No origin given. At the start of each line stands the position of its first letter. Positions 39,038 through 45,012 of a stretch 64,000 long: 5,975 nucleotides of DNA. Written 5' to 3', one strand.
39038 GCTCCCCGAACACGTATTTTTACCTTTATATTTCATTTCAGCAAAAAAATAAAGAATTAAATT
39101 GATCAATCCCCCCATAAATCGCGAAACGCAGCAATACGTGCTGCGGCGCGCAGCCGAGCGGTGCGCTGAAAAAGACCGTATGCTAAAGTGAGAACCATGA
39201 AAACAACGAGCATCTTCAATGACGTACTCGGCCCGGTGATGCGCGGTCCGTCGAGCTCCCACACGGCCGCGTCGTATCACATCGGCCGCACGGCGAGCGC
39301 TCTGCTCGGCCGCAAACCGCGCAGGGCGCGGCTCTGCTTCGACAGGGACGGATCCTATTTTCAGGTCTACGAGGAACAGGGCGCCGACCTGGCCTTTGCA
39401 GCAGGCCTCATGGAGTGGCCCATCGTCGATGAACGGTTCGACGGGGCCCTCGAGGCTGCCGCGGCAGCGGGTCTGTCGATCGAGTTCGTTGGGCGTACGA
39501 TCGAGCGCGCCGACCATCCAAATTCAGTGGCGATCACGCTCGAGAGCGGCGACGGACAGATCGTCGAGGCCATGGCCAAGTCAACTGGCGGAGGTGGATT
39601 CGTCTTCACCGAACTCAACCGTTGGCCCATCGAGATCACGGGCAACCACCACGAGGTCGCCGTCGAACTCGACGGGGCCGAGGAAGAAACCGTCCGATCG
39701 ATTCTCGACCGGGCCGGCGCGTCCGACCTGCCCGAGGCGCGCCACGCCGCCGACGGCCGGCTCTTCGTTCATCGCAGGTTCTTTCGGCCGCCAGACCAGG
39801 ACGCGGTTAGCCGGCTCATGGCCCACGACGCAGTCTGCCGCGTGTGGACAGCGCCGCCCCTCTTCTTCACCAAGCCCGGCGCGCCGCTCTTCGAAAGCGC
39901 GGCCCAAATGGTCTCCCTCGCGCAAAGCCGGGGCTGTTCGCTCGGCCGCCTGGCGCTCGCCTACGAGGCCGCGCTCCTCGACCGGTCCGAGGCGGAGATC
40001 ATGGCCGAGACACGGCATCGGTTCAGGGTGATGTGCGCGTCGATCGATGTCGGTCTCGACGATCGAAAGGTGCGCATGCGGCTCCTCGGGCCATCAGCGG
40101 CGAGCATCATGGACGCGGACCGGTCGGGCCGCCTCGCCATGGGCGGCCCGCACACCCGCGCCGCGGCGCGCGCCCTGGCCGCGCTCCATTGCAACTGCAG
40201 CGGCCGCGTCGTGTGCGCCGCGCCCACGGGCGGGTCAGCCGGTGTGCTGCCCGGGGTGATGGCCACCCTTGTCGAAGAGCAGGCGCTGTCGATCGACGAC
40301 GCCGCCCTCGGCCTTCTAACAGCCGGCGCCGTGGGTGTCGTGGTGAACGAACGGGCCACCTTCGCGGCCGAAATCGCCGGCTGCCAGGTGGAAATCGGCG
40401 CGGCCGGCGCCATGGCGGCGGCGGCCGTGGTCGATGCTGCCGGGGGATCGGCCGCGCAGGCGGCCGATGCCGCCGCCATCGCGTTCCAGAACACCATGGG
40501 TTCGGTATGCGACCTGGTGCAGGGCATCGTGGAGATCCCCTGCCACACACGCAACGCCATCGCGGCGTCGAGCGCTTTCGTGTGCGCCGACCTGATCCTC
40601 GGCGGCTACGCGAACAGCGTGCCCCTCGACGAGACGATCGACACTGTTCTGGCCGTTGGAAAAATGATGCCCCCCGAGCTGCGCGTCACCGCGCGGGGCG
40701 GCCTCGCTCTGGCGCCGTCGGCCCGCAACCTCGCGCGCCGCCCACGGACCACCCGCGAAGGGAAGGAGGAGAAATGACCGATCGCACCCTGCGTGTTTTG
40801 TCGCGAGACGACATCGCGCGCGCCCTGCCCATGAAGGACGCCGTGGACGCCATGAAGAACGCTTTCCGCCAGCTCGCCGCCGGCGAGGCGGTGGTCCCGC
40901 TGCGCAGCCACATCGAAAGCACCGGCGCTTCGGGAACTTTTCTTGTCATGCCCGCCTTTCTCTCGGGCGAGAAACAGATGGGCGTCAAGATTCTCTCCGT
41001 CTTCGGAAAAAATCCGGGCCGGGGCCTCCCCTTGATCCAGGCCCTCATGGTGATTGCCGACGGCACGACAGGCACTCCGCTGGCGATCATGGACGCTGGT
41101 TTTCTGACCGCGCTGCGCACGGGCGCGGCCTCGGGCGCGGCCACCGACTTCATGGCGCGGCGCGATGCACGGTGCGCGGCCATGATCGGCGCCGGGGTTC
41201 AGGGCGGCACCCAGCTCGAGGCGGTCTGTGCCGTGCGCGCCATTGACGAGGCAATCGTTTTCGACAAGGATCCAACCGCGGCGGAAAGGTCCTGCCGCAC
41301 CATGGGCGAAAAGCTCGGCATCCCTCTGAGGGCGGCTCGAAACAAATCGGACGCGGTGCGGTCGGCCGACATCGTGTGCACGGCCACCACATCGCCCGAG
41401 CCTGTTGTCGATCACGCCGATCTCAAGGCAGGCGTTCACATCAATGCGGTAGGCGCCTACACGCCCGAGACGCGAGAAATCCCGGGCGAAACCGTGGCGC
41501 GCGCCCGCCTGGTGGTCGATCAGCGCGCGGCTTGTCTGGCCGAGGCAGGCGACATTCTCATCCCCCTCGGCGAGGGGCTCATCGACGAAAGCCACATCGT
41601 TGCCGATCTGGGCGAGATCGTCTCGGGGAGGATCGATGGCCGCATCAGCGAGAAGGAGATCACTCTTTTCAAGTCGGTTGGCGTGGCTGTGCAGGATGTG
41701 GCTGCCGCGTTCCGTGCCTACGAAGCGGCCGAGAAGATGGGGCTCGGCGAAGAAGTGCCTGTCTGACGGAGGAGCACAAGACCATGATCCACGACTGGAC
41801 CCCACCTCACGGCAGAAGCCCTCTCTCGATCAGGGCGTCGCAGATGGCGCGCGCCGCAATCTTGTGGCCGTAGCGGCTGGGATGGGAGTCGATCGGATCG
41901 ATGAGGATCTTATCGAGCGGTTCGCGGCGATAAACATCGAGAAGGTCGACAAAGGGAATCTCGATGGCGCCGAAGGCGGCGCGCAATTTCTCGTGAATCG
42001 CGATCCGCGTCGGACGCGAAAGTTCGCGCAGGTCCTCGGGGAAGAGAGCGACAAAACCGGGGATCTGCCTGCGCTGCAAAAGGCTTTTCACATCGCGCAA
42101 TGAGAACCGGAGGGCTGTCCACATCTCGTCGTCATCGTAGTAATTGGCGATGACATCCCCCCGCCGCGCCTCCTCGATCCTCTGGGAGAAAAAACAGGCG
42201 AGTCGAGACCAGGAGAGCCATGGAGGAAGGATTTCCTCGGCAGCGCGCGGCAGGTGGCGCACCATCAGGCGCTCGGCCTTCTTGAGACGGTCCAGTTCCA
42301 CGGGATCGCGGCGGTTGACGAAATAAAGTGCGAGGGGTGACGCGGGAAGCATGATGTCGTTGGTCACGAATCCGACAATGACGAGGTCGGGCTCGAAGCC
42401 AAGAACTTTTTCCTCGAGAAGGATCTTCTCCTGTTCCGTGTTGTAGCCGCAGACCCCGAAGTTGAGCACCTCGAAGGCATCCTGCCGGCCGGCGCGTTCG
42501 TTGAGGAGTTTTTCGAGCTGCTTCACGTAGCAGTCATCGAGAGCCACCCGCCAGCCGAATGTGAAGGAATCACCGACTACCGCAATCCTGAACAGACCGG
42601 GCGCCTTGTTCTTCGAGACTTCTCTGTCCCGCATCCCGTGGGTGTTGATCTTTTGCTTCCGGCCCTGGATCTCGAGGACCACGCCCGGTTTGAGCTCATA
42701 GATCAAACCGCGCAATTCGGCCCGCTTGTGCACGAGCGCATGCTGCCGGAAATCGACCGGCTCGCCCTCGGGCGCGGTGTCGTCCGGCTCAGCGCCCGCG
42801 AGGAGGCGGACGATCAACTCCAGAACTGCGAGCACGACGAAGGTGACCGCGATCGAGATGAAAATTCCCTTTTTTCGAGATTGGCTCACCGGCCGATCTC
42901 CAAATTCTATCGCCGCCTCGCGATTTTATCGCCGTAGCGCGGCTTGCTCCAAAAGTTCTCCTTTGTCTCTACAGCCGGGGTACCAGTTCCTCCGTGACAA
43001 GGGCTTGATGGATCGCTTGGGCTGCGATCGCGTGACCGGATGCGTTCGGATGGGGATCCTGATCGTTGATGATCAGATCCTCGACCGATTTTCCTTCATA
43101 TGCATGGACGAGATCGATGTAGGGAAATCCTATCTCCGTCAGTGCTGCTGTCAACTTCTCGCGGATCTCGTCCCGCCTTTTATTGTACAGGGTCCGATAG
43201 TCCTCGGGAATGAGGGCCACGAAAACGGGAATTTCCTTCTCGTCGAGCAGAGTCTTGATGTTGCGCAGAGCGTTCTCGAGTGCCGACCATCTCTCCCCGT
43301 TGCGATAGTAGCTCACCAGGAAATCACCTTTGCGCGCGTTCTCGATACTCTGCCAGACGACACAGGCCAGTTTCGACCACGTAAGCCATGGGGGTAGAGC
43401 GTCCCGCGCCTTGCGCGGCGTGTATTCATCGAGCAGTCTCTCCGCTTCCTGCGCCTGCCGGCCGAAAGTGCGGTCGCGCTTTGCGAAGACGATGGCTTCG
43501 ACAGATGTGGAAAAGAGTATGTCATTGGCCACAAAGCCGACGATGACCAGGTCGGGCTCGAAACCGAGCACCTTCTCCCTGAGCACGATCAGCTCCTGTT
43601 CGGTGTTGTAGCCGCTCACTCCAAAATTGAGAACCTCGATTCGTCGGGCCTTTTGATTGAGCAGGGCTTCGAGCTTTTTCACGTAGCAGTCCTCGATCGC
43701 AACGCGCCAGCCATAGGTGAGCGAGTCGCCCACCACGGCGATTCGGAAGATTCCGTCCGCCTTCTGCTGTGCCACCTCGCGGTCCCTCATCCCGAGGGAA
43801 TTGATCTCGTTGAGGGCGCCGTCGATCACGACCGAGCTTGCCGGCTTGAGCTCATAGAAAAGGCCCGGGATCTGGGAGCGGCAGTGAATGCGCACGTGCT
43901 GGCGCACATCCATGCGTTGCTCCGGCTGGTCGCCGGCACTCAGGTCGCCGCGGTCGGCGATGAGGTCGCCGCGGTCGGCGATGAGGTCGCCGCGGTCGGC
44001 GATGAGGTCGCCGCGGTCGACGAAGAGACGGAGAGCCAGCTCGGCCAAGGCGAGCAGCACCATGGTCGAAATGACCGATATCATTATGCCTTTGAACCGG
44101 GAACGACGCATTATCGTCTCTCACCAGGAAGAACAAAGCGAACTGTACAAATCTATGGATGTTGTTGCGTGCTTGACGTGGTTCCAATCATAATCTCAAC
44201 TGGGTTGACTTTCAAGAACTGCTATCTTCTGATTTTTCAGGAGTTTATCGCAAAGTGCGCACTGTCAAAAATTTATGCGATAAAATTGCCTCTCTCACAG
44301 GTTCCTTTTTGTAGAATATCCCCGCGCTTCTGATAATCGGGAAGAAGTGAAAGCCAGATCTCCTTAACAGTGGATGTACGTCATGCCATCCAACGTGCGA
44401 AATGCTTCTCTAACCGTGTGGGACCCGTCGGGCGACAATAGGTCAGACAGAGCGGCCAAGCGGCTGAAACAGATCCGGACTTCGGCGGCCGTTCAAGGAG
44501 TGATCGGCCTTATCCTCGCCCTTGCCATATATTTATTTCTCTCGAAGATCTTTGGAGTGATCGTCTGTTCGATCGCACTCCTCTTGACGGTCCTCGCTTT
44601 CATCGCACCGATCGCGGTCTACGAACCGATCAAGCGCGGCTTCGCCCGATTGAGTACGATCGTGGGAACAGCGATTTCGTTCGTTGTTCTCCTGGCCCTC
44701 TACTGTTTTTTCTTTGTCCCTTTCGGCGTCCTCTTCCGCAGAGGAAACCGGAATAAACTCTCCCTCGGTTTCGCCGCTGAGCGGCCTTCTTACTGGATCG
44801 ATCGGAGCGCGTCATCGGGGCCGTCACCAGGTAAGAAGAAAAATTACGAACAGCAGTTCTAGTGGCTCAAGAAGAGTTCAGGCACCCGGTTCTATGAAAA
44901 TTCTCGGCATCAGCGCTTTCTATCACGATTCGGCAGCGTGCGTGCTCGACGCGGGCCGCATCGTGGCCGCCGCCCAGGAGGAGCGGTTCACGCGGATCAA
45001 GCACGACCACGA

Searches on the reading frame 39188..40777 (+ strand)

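Call 63: search_protein_families(library=pfam, proteins=[window:39188-40777:+], max_evalue=0.001)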
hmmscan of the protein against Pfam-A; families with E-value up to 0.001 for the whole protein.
window:39188-40777:+ (529 aa): 1 family
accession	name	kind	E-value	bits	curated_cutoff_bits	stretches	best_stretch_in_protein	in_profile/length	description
PF03313.21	SDH_alpha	-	8.5e-53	180.1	26.4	1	249-507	3-260/260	Serine dehydratase alpha chain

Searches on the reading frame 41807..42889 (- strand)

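Call 63: search_protein_families(library=pfam, proteins=[window:41807-42889:-], max_evalue=0.001)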
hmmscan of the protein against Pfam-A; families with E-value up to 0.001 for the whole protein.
window:41807-42889:- (360 aa): 2 families
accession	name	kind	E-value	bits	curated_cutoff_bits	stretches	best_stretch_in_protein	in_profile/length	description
PF13472.12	Lipase_GDSL_2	-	6.7e-15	56.5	32.9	1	104-344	1-178/178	GDSL-like Lipase/Acylhydrolase family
PF00657.28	Lipase_GDSL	-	3.5e-05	24.5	23.6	1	102-220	1-117/208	GDSL-like Lipase/Acylhydrolase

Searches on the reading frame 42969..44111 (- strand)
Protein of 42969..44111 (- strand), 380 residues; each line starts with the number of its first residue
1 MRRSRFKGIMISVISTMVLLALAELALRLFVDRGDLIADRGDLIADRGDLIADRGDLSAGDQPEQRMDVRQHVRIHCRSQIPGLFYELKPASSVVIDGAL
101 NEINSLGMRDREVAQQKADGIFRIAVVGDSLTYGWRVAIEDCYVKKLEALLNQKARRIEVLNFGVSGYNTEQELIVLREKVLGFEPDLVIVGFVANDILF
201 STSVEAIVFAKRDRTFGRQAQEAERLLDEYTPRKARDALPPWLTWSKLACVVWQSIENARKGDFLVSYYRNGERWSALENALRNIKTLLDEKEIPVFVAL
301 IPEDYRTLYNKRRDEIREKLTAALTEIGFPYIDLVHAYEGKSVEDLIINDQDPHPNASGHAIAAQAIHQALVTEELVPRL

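Call 63: search_protein_families(library=pfam, proteins=[window:42969-44111:-], max_evalue=0.001)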
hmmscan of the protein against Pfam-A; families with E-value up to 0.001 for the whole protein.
window:42969-44111:- (380 aa): 2 families
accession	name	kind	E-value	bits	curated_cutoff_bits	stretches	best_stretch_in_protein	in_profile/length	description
PF13472.12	Lipase_GDSL_2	-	1.8e-19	71.3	32.9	1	126-362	1-178/178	GDSL-like Lipase/Acylhydrolase family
PF00657.28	Lipase_GDSL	-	1.7e-10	41.8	23.6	1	124-367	1-208/208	GDSL-like Lipase/Acylhydrolase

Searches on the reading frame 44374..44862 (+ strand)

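Call 63: search_protein_families(library=pfam, proteins=[window:44374-44862:+], max_evalue=0.001)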
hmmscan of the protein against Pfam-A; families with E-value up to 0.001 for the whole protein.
window:44374-44862:+ (162 aa): 1 family
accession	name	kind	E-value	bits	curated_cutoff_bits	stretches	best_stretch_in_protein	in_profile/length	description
PF07331.16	TctB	-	0.00027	21.6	29.1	1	25-119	54-134/137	Tripartite tricarboxylate transporter TctB family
